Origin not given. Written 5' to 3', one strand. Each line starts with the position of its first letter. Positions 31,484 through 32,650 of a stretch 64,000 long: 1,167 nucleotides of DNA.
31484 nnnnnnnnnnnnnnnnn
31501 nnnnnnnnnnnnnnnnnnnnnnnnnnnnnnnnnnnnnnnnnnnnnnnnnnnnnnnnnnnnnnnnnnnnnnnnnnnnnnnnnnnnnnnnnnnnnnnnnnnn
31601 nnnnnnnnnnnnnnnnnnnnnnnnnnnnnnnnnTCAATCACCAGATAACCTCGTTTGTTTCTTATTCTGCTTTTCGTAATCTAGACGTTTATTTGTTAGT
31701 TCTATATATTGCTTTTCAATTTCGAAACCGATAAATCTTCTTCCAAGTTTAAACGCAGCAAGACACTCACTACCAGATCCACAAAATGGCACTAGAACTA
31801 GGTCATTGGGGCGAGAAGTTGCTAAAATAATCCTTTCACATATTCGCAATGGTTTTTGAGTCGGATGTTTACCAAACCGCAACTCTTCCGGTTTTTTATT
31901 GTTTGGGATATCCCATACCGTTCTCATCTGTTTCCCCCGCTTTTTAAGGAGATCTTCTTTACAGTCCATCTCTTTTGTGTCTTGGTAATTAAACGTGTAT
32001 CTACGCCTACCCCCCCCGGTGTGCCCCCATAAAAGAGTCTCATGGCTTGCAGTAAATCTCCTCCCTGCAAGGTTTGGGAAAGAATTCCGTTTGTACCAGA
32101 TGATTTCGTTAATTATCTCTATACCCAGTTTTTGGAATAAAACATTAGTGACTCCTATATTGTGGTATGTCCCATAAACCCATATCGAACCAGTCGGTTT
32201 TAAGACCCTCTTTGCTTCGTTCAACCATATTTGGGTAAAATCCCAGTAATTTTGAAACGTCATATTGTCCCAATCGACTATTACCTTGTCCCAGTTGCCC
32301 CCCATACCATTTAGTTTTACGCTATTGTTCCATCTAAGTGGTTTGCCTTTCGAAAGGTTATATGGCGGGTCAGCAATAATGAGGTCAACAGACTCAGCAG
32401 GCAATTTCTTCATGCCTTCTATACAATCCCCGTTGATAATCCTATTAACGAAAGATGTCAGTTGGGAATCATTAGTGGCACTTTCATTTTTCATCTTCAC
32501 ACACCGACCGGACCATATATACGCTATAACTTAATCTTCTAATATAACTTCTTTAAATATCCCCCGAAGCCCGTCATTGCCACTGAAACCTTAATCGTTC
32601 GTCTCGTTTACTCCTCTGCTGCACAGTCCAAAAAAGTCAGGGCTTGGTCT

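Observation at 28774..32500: Restriction-modification-like module: two adenine MTases (alpha Dam-like plus beta-class) convergent and overlapping with a 691-aa PD-(D/E)xK-candidate protein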

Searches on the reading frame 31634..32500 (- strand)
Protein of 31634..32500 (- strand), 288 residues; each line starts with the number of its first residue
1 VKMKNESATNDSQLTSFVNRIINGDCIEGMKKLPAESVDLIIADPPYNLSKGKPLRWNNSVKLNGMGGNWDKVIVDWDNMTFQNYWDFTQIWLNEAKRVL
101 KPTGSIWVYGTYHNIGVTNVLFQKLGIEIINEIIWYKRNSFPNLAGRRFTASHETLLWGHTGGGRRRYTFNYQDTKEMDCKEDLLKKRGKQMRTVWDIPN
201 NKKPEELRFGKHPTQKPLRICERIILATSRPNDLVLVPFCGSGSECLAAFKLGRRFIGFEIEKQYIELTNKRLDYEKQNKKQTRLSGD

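Call 3: search_protein_families(library=pfam, proteins=[window:31634-32500:-], max_evalue=0.1)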
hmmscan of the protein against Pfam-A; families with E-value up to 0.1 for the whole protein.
window:31634-32500:- (288 aa): 6 families
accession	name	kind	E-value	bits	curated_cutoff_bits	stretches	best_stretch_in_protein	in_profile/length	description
PF01555.25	N6_N4_Mtase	-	5.4e-54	183.9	26.7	1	38-271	1-221/221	DNA methylase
PF01170.24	UPF0020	-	0.00037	20.7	22.3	0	31-50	113-134/197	RMKL-like, methyltransferase domain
PF08241.18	Methyltransf_11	-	0.0012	19.8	21.2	0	87-107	74-94/95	Methyltransferase domain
PF13847.12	Methyltransf_31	-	0.0013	18.8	27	0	235-273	7-48/145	Methyltransferase domain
PF05063.20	MT-A70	-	0.006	17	23.9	1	94-169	34-115/172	MT-A70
PF13649.12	Methyltransf_25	-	0.05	14.7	27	0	240-277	6-45/97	Methyltransferase domain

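Call 4: search_protein_families(library=ncbifam, proteins=[window:31634-32500:-], max_evalue=0.1)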
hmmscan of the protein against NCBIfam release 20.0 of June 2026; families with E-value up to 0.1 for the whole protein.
window:31634-32500:- (288 aa): 7 families
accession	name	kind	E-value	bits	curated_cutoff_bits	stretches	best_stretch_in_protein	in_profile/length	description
NF050803.1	DnaMtaseCcrMCaul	equivalog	9.9e-73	245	830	1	18-282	3-256/350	adenine-specific DNA-methyltransferase CcrM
NF008572.0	PRK11524.1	equivalog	2.5e-36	125.3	292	1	18-280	14-263/294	adenine-specific DNA-methyltransferase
NF010253.0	PRK13699.1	subfamily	5.2e-23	81.9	244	2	211-281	143-213/226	DNA methyltransferase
TIGR01177.1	TIGR01177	hypoth_equivalog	9.4e-05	21.9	316.55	1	226-273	177-224/330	TIGR01177 family methyltransferase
NF040721.1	Trm14_Arch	equivalog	0.0083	15.3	280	0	20-53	274-305/370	tRNA (guanine(6)-N2)-methyltransferase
NF043040.1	corrin_prot_MT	hypoth_equivalog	0.022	14.2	180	0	220-280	30-90/216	corrinoid protein-associated methyltransferase CpaM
TIGR03534.1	RF_mod_PrmC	equivalog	0.074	12.5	199.1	0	19-47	140-166/253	peptide chain release factor N(5)-glutamine methyltransferase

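Call 5: search_protein_families(library=padloc, proteins=[window:31634-32500:-], max_evalue=0.1)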
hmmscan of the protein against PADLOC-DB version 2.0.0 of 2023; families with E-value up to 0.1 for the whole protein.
window:31634-32500:- (288 aa): 67 families (the best 25 are shown)
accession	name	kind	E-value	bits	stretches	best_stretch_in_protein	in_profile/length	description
PDLC03302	MTase_II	-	7.9e-107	356.5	1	19-279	5-266/626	Type II methyltransferase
PDLC03371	MTase_II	-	1.1e-83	278.8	1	17-280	9-259/260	Type II methyltransferase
PDLC03216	MTase_II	-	3.4e-77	257.9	1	13-282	6-264/364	Type II methyltransferase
PDLC03738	oMTase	-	7.8e-72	240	1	6-279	8-271/376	orphan methyltransferase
PDLC03299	MTase_II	-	2.2e-46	156.7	1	13-278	9-262/296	Type II methyltransferase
PDLC03320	MTase_II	-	5.5e-38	128.8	1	19-280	33-281/289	Type II methyltransferase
PDLC03339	MTase_II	-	5.6e-35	118.9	2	186-276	185-274/399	Type II methyltransferase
PDLC03387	MTase_II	-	1.1e-34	117.9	2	122-282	135-284/289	Type II methyltransferase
PDLC03353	MTase_II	-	1.9e-34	117.4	1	17-279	8-256/260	Type II methyltransferase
PDLC03265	MTase_II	-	8.9e-33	112.1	2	203-274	258-329/333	Type II methyltransferase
PDLC03300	MTase_II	-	6.2e-32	108.9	1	15-281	8-284/302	Type II methyltransferase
PDLC03230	MTase_II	-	4.4e-29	99.9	2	73-278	67-287/360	Type II methyltransferase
PDLC03296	MTase_II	-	5.6e-27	92.9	1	18-274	8-251/336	Type II methyltransferase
PDLC03350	MTase_II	-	1.7e-26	91.4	1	15-282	53-304/312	Type II methyltransferase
PDLC03228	MTase_II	-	2.6e-25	87.6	2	211-281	143-213/227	Type II methyltransferase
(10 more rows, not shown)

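Call 44: search_solved_structures(query=window:31634-32500:-, max_evalue=0.00001)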
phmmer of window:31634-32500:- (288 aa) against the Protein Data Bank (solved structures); distinct sequences matched with E-value up to 0.00001: 12.
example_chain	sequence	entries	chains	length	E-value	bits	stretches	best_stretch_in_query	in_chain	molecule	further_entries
6pbd_A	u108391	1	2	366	3.1e-59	203.9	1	20-273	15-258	Modification methylase CcrMI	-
9c3u_A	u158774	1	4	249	1.1e-27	100.3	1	23-273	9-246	Methyltransferase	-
8urk_A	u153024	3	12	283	1.4e-27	99.9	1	22-273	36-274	Methyltransferase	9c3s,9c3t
1g60_A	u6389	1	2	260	1.8e-24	89.7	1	75-271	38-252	Adenine-specific Methyltransferase MboIIA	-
5hek_A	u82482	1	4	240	4.9e-23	85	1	24-274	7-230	Adenine specific DNA methyltransferase (DpnA)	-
5hfj_A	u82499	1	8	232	6.4e-23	84.6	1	24-274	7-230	Adenine specific DNA methyltransferase (DpnA)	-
1eg2_A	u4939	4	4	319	8.5e-21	77.6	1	74-275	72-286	MODIFICATION METHYLASE RSRI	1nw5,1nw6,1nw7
1nw8_A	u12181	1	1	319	1.3e-20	77.1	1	75-275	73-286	MODIFICATION METHYLASE RSRI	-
8s9n_A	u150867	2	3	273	1.4e-20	77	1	4-277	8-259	DNA cytosine-N4 methyltransferase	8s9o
8s9m_A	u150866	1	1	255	3.3e-19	72.4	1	16-277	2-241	DNA cytosine-N4 methyltransferase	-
2zie_A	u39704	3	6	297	2.4e-14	56.4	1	120-274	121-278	Putative modification methylase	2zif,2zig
1boo_A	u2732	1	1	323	7e-08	35.2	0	210-272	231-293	PROTEIN (N-4 CYTOSINE-SPECIFIC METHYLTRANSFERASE PVU II)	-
